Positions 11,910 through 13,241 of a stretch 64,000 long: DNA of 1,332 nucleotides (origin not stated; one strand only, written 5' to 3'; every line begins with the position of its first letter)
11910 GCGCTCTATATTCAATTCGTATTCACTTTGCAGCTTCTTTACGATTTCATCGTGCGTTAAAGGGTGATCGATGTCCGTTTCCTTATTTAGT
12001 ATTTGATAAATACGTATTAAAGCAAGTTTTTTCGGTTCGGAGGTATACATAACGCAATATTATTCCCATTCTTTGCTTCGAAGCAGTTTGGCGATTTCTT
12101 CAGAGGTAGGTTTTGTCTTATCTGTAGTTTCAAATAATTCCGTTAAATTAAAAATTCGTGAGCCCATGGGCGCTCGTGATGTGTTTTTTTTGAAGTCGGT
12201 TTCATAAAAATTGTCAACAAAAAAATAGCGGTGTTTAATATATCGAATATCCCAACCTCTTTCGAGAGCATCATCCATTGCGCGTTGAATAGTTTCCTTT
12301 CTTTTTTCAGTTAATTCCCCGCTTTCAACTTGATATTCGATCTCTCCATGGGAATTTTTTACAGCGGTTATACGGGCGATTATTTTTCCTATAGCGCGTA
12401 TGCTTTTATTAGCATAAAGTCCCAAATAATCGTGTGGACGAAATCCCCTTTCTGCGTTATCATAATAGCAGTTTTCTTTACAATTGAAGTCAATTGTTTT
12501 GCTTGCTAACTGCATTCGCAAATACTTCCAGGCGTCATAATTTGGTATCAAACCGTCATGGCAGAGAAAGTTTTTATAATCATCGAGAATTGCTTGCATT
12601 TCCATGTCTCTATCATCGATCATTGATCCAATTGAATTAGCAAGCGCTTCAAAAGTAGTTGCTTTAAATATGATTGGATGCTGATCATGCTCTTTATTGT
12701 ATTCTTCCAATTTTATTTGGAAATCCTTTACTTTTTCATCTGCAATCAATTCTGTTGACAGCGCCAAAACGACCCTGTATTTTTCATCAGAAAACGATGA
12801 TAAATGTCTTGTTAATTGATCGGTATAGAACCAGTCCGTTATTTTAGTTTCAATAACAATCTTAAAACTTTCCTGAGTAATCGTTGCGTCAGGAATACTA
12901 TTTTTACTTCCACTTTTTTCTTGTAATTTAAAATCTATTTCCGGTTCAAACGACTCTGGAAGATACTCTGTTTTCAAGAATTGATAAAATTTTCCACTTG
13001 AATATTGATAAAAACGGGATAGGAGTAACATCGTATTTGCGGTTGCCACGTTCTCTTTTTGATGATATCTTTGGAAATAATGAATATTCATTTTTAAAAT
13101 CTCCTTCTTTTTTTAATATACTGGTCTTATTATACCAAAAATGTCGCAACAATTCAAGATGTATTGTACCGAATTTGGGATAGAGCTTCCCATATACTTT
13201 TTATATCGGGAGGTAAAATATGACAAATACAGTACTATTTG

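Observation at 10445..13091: Three-gene operon PD-(D/E)xK-like / WYL regulator / HNH(EHIxP)-like: candidate uncharacterised defence module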

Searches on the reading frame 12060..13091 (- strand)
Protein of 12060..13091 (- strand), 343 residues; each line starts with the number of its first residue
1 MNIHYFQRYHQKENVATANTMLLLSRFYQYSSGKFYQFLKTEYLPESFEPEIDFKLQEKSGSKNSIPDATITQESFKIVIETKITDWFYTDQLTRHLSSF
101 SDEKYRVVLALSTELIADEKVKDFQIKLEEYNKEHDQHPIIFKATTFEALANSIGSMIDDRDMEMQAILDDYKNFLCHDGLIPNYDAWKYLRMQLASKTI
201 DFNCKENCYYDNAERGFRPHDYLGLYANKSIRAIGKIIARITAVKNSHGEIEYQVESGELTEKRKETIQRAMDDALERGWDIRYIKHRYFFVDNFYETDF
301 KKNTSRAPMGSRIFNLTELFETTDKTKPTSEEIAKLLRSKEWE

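Call 3: search_protein_families(library=pfam, proteins=[window:12060-13091:-], max_evalue=1)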
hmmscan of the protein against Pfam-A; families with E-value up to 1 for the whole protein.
window:12060-13091:- (343 aa): 0 families

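Call 4: search_protein_families(library=padloc, proteins=[window:12060-13091:-], max_evalue=1)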
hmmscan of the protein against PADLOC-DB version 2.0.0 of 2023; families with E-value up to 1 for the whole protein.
window:12060-13091:- (343 aa): 2 families
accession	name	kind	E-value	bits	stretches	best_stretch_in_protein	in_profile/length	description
PDLC04459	PDC-M15A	-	0.001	16.8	1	20-198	50-219/231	-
PDLC02905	pVip-kinase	-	0.0023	15.2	1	70-139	323-392/474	Viperin-kinase fusion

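Call 5: search_protein_families(library=ncbifam, proteins=[window:12060-13091:-], max_evalue=1)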
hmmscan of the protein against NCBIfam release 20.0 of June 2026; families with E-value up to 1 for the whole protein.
window:12060-13091:- (343 aa): 0 families

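Call 6: search_protein_families(library=phrogs, proteins=[window:12060-13091:-], max_evalue=1)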
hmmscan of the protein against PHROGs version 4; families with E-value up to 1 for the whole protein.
window:12060-13091:- (343 aa): 0 families

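Call 8: search_solved_structures(query=window:12060-13091:-, max_evalue=10)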
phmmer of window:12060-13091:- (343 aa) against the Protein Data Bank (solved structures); distinct sequences matched with E-value up to 10: 1.
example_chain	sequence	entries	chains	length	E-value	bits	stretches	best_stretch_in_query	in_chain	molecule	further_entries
3fxd_A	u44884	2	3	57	0.59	12.5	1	259-282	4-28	Protein IcmQ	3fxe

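Call 10: find_homologous_proteins(query=window:12060-13091:-)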
Query window:12060-13091:- (343 aa): 1261 proteins with E <= 0.001 among 2211 candidates; the best 120 are listed.
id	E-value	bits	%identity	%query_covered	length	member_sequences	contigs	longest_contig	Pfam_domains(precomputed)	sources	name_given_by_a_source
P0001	4.5e-225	764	98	100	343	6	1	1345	-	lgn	-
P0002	1.4e-199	680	88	100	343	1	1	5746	-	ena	-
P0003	7.1e-137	474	63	100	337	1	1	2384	-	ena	-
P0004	3.0e-136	472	63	100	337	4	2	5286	-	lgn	-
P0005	3.4e-136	472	63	100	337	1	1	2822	-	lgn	-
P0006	3.9e-136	472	62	100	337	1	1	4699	-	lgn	-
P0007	4.5e-136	471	63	100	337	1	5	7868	-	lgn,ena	-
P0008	5.2e-136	471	63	100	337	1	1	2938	-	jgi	-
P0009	1.3e-135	470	63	100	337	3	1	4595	-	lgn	-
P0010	1.6e-135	470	63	100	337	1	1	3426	-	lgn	-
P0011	1.6e-135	470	64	100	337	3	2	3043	-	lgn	-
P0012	1.9e-135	469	63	100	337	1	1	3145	-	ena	-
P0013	2.0e-135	469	62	100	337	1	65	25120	-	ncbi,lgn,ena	-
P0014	2.2e-135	469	62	100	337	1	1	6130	-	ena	-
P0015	2.6e-135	469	62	100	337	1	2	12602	-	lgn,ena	-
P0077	3.8e-131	455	62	100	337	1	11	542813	-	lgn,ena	-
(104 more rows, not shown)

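Call 11: find_encoding_contigs(protein=P0002, flank=6000, max_places=4)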
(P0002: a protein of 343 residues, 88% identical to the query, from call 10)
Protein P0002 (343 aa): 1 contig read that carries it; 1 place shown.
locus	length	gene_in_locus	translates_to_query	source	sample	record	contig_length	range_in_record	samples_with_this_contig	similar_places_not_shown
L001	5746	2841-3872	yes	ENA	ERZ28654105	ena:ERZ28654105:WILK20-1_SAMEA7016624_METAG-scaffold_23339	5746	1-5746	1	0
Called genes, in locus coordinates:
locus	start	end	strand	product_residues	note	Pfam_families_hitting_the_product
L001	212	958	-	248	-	-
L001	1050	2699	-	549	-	PF07733:DNA_pol3_alpha, PF00929:RNase_T (weak)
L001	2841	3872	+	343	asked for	-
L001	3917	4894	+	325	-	PF13280:WYL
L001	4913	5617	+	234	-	PF13306:LRR_5, PF13855:LRR_8 (faint)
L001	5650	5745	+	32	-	?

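Call 12: find_encoding_contigs(protein=P0077, flank=6000, max_places=6)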
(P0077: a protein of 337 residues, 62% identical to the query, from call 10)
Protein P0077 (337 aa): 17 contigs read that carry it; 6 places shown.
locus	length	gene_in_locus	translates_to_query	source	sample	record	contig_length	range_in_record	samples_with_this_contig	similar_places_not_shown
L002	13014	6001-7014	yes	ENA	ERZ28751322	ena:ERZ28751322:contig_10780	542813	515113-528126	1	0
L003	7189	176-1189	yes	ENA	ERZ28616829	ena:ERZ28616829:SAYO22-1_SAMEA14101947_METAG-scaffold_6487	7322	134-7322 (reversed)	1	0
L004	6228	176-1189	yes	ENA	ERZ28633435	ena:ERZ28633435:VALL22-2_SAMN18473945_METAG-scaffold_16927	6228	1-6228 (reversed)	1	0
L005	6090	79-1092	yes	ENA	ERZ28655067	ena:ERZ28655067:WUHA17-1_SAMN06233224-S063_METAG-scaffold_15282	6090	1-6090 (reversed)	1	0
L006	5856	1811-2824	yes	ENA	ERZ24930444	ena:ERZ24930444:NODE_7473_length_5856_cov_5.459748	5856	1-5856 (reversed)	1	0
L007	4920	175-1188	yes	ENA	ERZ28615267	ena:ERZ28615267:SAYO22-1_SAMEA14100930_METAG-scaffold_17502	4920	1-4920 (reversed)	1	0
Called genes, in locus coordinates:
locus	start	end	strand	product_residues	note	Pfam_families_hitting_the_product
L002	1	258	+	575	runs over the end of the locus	PF07498:Rho_N (weak), PF07497:Rho_RNA_bind, PF00006:ATP-synt_ab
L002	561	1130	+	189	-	PF22043:DUF6935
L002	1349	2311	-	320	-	PF00890:FAD_binding_2 (faint), PF01134:GIDA (faint), PF03486:HI0933_like (faint), PF07992:Pyr_redox_2, PF13738:Pyr_redox_3 (faint)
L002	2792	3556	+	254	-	-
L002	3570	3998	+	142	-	-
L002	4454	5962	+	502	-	PF02475:TRM5-TYW2_MTfase (faint), PF05958:tRNA_U5-meth_tr, PF05175:MTS (weak), PF13847:Methyltransf_31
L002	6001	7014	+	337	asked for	-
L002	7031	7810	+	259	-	-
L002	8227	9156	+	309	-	-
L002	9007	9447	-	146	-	-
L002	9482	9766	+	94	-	PF10088:DUF2326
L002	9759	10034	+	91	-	PF13443:HTH_26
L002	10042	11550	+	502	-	PF12161:HsdM_N, PF02384:N6_Mtase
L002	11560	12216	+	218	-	PF16289:PIN_12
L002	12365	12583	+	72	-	-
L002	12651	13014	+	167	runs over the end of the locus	PF01420:Methylase_S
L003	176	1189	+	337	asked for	-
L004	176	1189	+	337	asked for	-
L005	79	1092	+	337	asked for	-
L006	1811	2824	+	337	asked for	-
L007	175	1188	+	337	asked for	-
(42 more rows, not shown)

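Call 23: search_solved_structures(query=A2, max_evalue=10, show_alignments=2)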
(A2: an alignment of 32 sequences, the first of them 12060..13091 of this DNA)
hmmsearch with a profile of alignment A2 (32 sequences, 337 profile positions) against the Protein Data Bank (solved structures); distinct sequences matched with E-value up to 10: 2.
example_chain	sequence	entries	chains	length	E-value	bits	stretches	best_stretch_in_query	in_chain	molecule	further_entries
2xrh_A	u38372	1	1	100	0.12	14.7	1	111-166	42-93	PROTEIN HP0721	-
9xzy_H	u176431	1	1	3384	0.19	14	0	181-226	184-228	GATOR1 complex protein DEPDC5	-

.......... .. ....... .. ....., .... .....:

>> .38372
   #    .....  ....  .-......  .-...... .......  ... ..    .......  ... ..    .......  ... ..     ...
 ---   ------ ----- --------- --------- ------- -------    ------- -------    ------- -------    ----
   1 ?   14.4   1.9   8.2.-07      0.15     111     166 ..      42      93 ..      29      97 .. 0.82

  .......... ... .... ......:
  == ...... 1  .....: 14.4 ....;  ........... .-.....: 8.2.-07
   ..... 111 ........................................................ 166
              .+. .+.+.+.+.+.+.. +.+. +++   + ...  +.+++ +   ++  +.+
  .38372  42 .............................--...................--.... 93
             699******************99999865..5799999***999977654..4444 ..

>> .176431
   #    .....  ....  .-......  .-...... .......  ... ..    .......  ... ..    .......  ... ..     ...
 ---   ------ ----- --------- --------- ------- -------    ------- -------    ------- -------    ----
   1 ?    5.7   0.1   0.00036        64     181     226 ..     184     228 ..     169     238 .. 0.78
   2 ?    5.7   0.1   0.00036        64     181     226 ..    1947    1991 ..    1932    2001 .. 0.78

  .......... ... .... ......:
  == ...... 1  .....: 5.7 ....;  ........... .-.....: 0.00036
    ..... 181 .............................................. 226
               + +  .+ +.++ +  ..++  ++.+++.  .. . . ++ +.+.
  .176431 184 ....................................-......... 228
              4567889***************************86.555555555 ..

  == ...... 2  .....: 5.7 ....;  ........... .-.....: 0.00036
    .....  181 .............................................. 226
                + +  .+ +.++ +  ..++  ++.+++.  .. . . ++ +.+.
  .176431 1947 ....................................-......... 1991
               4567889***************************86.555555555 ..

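Call 29: find_related_loci(query=A2, collection=genome_contigs, flank=8000)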
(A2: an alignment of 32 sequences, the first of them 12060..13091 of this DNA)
Query A2 (343 aa) in genome_contigs; peptide patterns used: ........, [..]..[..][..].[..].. (x = any residue, [..] = any of these).
135 stretches matched a pattern; 101 encode a relative of the query (tblastn E <= 1e-3); the best 80 are kept; 80 distinct loci.
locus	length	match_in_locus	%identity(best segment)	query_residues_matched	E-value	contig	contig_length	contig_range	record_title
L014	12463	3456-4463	62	1-342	3e-143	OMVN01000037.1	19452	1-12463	uncultured Clostridiales bacterium isolate RUG009 genome assembly, contig: scaffold_2774, whole genome shotgun sequence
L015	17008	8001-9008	61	1-342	2e-142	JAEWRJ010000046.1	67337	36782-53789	MAG: Bacillota bacterium isolate OH_SBrB_53 k127_5380, whole genome shotgun sequence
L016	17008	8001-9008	63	1-342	2e-141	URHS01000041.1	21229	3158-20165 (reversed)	uncultured Blautia sp. isolate UMGS1010 genome assembly, contig: NODE_1747_length_21229_cov_4.849532, whole genome shotg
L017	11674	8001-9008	62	1-342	5e-141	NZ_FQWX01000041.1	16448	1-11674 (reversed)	Asaccharospora irregularis DSM 2635, whole genome shotgun sequence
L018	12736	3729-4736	63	1-342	3e-141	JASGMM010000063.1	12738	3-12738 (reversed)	MAG: Clostridiales bacterium isolate DJKA124_ANT21_bin.4 scaffold_1567, whole genome shotgun sequence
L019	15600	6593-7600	62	1-342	3e-141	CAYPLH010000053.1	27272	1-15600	MAG TPA_asm: uncultured Clostridiaceae bacterium isolate binchicken_co173_425 genome assembly, contig: NODE_5993_length_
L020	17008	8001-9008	62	1-342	6e-141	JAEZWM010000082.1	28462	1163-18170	MAG: Bacillota bacterium isolate OH_PFB_159 k127_1240272, whole genome shotgun sequence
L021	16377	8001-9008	61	1-342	6e-141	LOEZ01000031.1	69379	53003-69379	MAG: Gracilibacter sp. BRH_c7a BRHa_1001847, whole genome shotgun sequence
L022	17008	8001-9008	61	1-342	2e-140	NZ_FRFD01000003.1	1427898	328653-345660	Anaerocolumna xylanovorans DSM 12503, whole genome shotgun sequence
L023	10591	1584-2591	61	1-342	5e-140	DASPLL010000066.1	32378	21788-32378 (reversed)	MAG TPA_asm: Clostridia bacterium isolate SMAG_U12063 k141_157091, whole genome shotgun sequence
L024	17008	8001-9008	61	1-342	3e-140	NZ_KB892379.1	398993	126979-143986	Erysipelothrix tonsillarum DSM 14972 B096DRAFT_scaffold_2.3, whole genome shotgun sequence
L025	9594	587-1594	62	1-342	3e-140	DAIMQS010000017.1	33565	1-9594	MAG TPA_asm: Clostridiales bacterium isolate CTOTU40209 NODE_888_length_33565_cov_5.087974, whole genome shotgun sequenc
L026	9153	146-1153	61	1-342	2e-139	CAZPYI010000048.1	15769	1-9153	MAG TPA_asm: uncultured Streptococcus sp. isolate SRP216815_co1_222 genome assembly, contig: NODE_4562_length_15769_cov_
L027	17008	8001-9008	62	1-342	4e-139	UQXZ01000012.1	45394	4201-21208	uncultured Clostridiales bacterium isolate UMGS752 genome assembly, contig: NODE_270_length_45394_cov_19.642603, whole g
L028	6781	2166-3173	61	1-342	1e-138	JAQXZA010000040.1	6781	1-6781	MAG: Clostridia bacterium isolate SUG1651 k141_740040, whole genome shotgun sequence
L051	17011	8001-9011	57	1-343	2e-128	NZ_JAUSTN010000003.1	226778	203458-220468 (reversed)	Peptoniphilus koenoeneniae strain DSM 22616 Ga0480511_03, whole genome shotgun sequence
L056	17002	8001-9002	59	1-342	9e-127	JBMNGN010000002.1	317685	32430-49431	MAG: Syntrophomonadaceae bacterium isolate SBF912LR0HQ0112 contig_20322, whole genome shotgun sequence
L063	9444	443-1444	58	1-342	7e-125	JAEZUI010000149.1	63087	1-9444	MAG: Bacillota bacterium isolate OH_PDB_83 k127_953363, whole genome shotgun sequence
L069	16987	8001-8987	58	1-337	2e-121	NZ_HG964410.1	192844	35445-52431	Bacillus ndiopicus isolate FF3, whole genome shotgun sequence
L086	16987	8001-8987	50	1-335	7e-100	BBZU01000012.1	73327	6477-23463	Clostridia bacterium UC5.1-1D10 DNA, contig: contig00012, whole genome shotgun sequence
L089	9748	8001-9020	47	1-343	4e-93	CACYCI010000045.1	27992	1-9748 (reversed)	MAG: uncultured Ruminococcus sp. isolate RUG11813 genome assembly, contig: RUG11813_asm_45, whole genome shotgun sequenc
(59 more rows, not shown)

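Call 31: predict_structure(alignment_id=A2)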
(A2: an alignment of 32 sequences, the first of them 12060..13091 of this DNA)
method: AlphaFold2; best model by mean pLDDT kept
length: 343 residues; sequences in the alignment: 32
mean_pLDDT: 73.0   pTM: 0.51
mean pLDDT of the five models: 73.0, 70.5, 67.1, 65.4, 59.6
residues with pLDDT >= 90: 59; 70-90: 168; 50-70: 61; < 50: 55
segments of 3 or more residues with pLDDT < 50: 2-7, 51-62, 64-72, 183-194, 301-313
pLDDT, mean of each block of 10 residues (from residue 1): 45 74 82 82 65 40 41 66 77 83 84 82 93 87 85 81 76 67 43 57 90 68 71 83 93 93 97 89 90 78 43 55 59 69 57
secondary structure, 60 per line:
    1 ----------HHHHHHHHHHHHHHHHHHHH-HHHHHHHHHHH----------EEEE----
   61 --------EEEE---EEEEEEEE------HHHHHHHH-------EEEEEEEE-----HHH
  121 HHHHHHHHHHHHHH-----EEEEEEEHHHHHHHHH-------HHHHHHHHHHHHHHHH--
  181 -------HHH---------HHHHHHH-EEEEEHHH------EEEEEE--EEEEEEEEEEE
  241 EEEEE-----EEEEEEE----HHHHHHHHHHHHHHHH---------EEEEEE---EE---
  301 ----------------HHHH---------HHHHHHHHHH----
elements in order: H11-30 H32-42 E53-56 E69-72 E76-83 H90-97 E105-112 H118-134 E140-146 H147-155 H163-178 H200-206 E208-212 E222-227 E230-245 E251-257 H262-277 E287-292 H317-320 H330-339

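Call 38: fold_search(model_id=the predicted structure, library=pdb)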
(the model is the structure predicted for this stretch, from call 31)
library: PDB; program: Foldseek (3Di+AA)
matches with E <= 10: 721; with E <= 0.001: 0
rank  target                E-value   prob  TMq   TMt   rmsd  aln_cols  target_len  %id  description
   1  7s4v_A                6.2e-02  0.08  0.12  0.05  23.8       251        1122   10  Cas9 bound to 12-14MM DNA, 60 min time-point, kinked conformation (released 2022-03-02)
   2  3ohb_A                7.4e-02  0.08  0.10  0.07  18.4       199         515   10  Yeast DNA polymerase eta extending from an 8-oxoG lesion (released 2010-12-22)
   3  3mfi_A                7.9e-02  0.08  0.10  0.07  18.3       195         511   10  DNA Polymerase Eta in Complex With a cis-syn Thymidine Dimer (released 2010-06-23)
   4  9cgu_A                7.9e-02  0.08  0.13  0.05  20.1       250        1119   12  Cas9 ternary complex, 14-nt sgRNA, State II (kinked) (released 2024-12-04)
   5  3mfh_A                8.4e-02  0.07  0.09  0.07  19.6       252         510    9  DNA Polymerase Eta in Complex With Undamaged DNA (released 2010-06-23)
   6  2idj_D                9.0e-02  0.13  0.16  0.19  16.7       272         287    8  Crystal Structure of Rat Glycine N-Methyltransferase Apoprotein, Monoclinic Form (released 2006-12-19)
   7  7cs1_A                1.2e-01  0.08  0.08  0.13  16.5       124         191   15  Aminoglycoside 2'-N-acetyltransferase from Mycolicibacterium smegmatis-Complex with Coenzyme A and Neomycin (released 2021-06-23)
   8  3oha_A                1.3e-01  0.07  0.10  0.07  18.6       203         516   10  Yeast DNA polymerase eta inserting dCTP opposite an 8oxoG lesion (released 2010-12-22)
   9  6rjd_C                1.3e-01  0.04  0.10  0.05  28.8       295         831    9  Cryo-EM structure of St1Cas9-sgRNA-tDNA59-ntPAM complex. (released 2019-10-02)
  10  2w7o_A                1.5e-01  0.08  0.11  0.09  18.2       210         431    7  Structure and Activity of Bypass Synthesis by Human DNA Polymerase Kappa Opposite the 7,8-Dihydro-8-oxodeoxyguanosine  (released 2009-06-16)
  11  6n7e_B                1.5e-01  0.03  0.10  0.10  21.4       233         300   13  Crystal structure of the cytosolic domain of human CNNM2 in complex with AMP-PNP and Mg2+ (released 2019-12-04)
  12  5a07_A                1.6e-01  0.12  0.14  0.13  18.2       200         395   13  X-ray structure of the mannosyltransferase Ktr4p from S. cerevisiae in complex with GDP (released 2015-08-26)
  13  1d2g_A                1.6e-01  0.11  0.17  0.20  17.6       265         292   10  CRYSTAL STRUCTURE OF R175K MUTANT GLYCINE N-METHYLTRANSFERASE FROM RAT LIVER (released 1999-10-25)
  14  7cs0_A                1.6e-01  0.06  0.07  0.10  17.9       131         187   11  Aminoglycoside 2'-N-acetyltransferase from Mycolicibacterium smegmatis-Complex with Coenzyme A and Paromomycin (released 2021-06-23)
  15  2kku_MODEL_1_A        1.7e-01  0.41  0.19  0.37   7.3       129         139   11  Solution structure of protein af2351 from Archaeoglobus fulgidus. Northeast Structural Genomics Consortium tar (released 2009-07-14)
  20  1t62_B                2.5e-01  0.23  0.14  0.25   7.5       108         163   10  Crystal structure of protein EF3133 from Enterococcus faecalis V583, Pfam DUF984 (released 2004-06-22)
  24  2dp9                  2.8e-01  0.41  0.20  0.44   8.6       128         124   10  Crystal Structure of Conserved Hypothetical Protein TTHA0113 from Thermus thermophilus HB8 (released 2006-11-08)
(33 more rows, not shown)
